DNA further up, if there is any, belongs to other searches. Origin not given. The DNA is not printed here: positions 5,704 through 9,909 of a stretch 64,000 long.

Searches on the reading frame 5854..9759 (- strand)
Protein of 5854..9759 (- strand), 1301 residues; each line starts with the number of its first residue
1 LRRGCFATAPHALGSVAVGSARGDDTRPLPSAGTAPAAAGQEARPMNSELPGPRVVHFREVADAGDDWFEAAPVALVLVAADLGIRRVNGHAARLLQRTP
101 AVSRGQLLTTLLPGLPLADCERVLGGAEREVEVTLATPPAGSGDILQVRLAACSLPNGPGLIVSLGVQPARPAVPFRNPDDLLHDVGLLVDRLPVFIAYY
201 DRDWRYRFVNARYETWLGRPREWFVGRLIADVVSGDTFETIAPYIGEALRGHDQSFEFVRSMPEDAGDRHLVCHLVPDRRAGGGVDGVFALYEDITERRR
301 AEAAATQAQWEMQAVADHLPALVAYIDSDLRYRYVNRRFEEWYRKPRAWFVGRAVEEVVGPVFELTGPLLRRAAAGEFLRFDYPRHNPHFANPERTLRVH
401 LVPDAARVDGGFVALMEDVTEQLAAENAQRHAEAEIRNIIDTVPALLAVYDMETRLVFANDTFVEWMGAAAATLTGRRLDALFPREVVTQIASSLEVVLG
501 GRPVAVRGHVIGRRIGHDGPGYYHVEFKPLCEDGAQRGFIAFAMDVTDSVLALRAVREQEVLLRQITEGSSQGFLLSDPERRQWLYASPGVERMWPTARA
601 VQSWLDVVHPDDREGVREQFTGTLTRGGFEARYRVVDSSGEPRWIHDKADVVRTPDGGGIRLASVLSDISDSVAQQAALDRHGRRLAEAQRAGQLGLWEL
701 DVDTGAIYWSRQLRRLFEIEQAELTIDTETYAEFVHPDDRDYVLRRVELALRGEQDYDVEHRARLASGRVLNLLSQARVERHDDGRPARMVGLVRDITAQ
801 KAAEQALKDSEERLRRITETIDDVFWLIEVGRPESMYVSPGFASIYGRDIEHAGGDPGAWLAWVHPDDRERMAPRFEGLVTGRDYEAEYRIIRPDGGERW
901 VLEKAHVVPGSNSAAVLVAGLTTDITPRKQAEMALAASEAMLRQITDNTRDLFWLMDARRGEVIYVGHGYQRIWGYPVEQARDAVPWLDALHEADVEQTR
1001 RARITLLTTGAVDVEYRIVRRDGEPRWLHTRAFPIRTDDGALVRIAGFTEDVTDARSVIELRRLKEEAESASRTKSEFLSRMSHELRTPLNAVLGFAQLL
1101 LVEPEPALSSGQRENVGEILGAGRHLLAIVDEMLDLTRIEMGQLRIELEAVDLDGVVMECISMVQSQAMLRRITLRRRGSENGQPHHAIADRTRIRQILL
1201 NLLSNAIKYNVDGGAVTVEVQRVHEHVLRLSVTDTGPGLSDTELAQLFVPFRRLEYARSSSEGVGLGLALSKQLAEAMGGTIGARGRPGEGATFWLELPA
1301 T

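Call 58: search_protein_families(library=pfam, proteins=[window:5854-9759:-])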
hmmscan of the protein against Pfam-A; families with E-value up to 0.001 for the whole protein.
window:5854-9759:- (1301 aa): 9 families
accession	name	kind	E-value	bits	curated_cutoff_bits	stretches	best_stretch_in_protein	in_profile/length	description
PF08447.18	PAS_3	-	6.3e-70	231.9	25.6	4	964-1048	2-88/89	PAS fold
PF08448.16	PAS_4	-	2.9e-63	211.4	23.1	4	190-300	1-110/110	PAS fold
PF00989.32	PAS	-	3.1e-33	114.6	22.6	2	941-1052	2-113/113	PAS fold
PF13426.13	PAS_9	-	2.4e-29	102.1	27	2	953-1054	4-103/103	PAS domain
PF13188.13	PAS_8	-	8.2e-29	99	21.8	1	436-484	3-52/65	PAS domain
PF02518.31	HATPase_c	-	1.3e-27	96.9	26.4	1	1191-1300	2-109/111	Histidine kinase-, DNA gyrase B-, and HSP90-like ATPase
PF00512.31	HisKA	-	2.4e-18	66.4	26.9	1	1075-1141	2-65/66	His Kinase A (phospho-acceptor) domain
PF12860.13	PAS_7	-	5.2e-11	43.1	27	0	323-426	8-114/115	PAS fold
PF13596.12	PAS_10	-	1.2e-07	32.8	22.1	0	189-296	4-106/106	PAS domain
